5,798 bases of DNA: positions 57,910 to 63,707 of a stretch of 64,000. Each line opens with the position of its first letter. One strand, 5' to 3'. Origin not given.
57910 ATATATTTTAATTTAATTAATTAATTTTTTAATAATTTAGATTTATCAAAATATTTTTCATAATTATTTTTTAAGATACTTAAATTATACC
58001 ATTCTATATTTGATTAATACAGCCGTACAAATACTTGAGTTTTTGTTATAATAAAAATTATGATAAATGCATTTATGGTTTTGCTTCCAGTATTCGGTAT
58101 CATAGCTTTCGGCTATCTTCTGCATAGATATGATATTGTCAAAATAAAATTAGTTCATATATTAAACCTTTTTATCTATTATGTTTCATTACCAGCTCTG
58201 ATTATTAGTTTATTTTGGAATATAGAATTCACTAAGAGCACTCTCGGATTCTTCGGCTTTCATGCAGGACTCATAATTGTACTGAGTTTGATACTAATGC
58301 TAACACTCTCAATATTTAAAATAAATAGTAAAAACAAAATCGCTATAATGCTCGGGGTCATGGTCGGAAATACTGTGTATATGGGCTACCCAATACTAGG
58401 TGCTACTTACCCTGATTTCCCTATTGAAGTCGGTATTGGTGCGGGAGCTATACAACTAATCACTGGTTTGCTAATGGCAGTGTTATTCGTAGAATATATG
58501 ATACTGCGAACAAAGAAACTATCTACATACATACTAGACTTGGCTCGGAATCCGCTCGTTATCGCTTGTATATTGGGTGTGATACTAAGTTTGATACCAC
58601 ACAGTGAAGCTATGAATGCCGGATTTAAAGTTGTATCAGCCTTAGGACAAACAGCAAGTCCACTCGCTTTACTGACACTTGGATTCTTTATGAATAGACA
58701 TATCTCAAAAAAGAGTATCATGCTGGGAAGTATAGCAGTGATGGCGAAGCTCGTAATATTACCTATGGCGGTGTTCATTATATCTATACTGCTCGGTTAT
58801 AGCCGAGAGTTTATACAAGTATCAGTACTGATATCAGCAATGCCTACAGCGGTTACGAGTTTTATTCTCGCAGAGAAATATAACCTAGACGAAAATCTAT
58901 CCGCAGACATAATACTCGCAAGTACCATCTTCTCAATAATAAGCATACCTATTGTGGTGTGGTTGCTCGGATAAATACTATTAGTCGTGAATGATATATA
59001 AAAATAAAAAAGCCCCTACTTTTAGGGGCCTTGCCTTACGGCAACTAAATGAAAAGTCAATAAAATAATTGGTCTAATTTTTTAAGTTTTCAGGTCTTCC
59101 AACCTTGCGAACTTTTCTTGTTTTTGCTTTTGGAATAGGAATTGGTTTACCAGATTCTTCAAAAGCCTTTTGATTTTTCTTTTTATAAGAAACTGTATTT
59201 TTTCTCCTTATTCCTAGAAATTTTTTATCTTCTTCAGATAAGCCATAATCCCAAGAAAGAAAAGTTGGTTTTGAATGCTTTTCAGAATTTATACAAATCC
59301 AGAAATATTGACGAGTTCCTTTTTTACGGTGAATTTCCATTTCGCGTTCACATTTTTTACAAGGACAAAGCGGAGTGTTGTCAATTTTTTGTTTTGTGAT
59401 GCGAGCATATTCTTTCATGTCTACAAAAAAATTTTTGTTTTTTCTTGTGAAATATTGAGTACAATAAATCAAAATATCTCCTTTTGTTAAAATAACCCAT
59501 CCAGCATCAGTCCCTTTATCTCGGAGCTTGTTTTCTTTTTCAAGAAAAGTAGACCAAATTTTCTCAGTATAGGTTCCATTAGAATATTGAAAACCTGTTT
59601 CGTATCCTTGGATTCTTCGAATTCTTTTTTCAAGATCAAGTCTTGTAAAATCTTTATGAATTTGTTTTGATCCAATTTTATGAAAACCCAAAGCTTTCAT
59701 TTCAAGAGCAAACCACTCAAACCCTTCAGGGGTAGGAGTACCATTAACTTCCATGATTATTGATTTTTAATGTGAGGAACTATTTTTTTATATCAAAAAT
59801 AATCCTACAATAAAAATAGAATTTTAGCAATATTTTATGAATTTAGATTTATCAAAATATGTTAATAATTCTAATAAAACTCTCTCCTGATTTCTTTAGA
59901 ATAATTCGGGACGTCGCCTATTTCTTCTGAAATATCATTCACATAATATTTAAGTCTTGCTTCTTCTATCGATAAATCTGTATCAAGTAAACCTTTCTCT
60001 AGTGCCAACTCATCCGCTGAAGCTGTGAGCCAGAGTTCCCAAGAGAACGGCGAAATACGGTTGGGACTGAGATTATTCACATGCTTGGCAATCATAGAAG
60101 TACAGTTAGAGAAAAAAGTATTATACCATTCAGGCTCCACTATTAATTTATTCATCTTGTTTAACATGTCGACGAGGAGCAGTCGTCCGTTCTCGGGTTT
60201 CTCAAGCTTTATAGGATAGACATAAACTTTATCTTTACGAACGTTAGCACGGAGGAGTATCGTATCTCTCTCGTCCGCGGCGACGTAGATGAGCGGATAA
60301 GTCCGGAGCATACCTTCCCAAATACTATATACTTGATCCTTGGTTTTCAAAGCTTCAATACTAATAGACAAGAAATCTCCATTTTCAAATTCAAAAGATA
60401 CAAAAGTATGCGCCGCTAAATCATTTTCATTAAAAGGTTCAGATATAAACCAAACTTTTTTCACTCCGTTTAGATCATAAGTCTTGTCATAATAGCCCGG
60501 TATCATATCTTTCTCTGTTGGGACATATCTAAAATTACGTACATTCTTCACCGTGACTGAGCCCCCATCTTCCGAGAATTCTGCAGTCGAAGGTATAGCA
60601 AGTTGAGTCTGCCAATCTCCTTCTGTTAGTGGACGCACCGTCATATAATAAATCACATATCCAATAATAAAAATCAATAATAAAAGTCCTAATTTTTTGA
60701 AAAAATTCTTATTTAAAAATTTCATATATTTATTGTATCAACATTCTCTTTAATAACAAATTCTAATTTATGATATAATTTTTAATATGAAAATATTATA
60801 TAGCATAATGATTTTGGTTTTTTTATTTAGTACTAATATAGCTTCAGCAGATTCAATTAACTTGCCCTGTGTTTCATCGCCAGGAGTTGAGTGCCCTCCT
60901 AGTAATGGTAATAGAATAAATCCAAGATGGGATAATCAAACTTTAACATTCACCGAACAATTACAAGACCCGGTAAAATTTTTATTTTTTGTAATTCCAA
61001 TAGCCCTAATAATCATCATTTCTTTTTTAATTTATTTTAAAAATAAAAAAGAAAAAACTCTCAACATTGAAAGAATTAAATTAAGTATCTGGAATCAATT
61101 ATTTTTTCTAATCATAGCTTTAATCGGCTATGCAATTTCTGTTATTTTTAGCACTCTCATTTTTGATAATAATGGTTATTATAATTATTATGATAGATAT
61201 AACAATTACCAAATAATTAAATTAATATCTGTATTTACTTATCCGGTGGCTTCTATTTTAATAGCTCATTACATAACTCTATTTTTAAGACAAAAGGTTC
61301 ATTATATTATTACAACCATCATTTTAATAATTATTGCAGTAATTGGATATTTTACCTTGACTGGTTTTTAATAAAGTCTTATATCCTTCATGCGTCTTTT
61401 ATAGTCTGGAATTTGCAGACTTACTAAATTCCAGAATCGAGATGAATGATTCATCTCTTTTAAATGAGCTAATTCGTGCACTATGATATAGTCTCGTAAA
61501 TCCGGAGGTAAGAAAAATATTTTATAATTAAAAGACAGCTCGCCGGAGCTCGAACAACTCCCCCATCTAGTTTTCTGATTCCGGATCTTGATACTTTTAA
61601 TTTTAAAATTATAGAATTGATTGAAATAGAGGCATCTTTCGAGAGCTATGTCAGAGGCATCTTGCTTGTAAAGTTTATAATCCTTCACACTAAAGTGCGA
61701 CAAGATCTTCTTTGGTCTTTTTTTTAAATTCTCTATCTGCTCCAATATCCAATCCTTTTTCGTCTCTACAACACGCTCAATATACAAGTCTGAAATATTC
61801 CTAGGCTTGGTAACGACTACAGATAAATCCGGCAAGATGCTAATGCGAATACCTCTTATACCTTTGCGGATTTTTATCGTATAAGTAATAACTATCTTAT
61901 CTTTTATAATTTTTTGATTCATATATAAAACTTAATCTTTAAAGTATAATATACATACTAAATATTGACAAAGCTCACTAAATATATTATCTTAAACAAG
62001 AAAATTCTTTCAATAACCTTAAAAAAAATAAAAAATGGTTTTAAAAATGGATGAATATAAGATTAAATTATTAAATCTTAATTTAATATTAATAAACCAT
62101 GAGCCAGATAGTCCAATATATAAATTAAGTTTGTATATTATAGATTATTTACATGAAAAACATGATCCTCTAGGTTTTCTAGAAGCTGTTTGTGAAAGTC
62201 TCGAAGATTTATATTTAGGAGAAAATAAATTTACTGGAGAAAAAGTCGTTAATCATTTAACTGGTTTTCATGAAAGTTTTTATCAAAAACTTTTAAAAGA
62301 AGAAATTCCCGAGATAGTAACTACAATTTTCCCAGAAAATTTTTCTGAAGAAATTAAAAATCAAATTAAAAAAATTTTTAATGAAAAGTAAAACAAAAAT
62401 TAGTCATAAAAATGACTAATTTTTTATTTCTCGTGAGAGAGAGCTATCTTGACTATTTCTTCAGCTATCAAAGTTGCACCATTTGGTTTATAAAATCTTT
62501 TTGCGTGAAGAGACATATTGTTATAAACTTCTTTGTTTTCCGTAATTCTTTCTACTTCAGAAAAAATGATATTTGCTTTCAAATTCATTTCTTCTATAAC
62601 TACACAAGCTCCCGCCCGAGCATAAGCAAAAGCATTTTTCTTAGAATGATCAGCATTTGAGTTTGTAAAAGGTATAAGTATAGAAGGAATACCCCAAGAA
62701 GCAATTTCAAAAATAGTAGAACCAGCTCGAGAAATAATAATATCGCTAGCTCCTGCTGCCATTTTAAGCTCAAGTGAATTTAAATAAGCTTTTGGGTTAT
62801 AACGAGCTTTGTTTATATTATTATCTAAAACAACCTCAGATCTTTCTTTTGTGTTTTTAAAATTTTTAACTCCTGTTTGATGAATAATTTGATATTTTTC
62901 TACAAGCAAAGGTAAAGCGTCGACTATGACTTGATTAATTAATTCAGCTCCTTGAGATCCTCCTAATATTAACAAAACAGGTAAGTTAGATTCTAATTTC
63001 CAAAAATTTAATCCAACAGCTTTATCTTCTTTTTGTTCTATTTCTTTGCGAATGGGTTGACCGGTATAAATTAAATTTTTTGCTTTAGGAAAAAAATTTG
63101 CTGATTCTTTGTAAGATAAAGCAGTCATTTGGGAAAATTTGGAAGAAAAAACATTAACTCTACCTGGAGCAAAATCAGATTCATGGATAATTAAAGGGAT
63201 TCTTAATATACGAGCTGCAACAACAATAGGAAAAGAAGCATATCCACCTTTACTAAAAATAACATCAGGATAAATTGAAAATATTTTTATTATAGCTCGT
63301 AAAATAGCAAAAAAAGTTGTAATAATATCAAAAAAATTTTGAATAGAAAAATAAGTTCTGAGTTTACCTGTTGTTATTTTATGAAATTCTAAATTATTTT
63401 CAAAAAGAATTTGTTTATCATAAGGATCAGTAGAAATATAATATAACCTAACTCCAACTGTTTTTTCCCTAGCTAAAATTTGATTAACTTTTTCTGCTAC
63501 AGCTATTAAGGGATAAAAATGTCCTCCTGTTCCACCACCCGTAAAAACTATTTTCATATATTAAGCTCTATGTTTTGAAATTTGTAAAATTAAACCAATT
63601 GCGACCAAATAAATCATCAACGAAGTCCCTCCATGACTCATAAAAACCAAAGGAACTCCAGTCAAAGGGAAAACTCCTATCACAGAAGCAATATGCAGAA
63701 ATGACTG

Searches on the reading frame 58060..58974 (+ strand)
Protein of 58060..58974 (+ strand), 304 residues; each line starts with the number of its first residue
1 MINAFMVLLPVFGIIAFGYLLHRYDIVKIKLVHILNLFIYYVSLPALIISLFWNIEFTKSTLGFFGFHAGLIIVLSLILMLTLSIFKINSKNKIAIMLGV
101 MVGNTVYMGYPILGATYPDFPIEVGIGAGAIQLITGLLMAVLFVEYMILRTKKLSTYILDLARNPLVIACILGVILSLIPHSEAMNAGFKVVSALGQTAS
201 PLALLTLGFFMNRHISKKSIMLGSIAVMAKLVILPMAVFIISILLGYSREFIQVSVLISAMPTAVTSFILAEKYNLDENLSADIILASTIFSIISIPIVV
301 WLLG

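Call 82: search_protein_families(library=pfam, proteins=[window:58060-58974:+], max_evalue=0.0001)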
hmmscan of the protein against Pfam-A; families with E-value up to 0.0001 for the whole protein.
window:58060-58974:+ (304 aa): 2 families
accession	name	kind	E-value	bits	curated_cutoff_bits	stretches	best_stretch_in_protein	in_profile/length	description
PF03547.23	Mem_trans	-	2.4e-34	118.9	25.7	2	157-299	196-342/343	Membrane transport protein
PF01758.21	SBF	-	1.4e-06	28.6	24.3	1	225-303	32-114/191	Sodium Bile acid symporter family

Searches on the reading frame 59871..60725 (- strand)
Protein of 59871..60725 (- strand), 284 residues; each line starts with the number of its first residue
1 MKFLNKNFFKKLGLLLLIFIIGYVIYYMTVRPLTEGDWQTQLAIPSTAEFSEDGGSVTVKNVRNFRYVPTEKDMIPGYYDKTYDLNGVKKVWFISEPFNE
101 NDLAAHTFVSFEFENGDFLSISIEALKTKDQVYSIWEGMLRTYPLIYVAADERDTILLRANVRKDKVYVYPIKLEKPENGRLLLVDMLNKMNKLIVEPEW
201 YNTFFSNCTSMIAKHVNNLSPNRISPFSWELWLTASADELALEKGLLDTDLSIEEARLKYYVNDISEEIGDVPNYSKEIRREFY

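Call 82: search_protein_families(library=pfam, proteins=[window:59871-60725:-], max_evalue=0.0001)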
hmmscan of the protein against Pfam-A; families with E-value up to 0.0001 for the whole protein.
window:59871-60725:- (284 aa): 1 family
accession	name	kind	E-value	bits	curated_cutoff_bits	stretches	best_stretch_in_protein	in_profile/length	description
PF13387.12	Lnb_N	-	2.1e-32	112.5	22.2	1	80-232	6-172/175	Lnb N-terminal periplasmic domain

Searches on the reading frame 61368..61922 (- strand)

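Call 22: search_protein_families(library=pfam, proteins=[window:61368-61922:-], max_evalue=0.00001)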
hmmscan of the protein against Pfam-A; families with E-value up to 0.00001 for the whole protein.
window:61368-61922:- (184 aa): 1 family
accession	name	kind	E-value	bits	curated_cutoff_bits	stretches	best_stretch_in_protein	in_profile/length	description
PF01863.23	YgjP-like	-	4.4e-41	141.6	26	2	83-180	106-203/207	YgjP-like, metallopeptidase domain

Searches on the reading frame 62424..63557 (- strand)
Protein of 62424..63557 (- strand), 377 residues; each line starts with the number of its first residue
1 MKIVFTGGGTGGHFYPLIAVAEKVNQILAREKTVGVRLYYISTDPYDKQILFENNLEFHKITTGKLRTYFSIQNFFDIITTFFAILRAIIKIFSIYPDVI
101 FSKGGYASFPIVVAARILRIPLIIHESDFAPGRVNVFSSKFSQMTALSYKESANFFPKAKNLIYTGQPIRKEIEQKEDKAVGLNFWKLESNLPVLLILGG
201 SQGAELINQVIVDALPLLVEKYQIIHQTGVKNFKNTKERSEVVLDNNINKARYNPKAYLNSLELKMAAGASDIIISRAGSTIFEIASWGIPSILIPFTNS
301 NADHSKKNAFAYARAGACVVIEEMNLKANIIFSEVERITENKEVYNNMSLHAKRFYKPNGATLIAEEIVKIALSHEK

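Call 22: search_protein_families(library=pfam, proteins=[window:62424-63557:-], max_evalue=0.00001)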
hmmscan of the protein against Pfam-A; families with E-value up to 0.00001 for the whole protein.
window:62424-63557:- (377 aa): 2 families
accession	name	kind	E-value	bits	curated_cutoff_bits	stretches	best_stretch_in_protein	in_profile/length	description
PF04101.22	Glyco_tran_28_C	-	4.9e-29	101.9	22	1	194-356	1-158/166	Glycosyltransferase family 28 C-terminal domain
PF03033.26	Glyco_transf_28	-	7.9e-29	101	26.2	1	3-143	1-135/139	Glycosyltransferase family 28 N-terminal domain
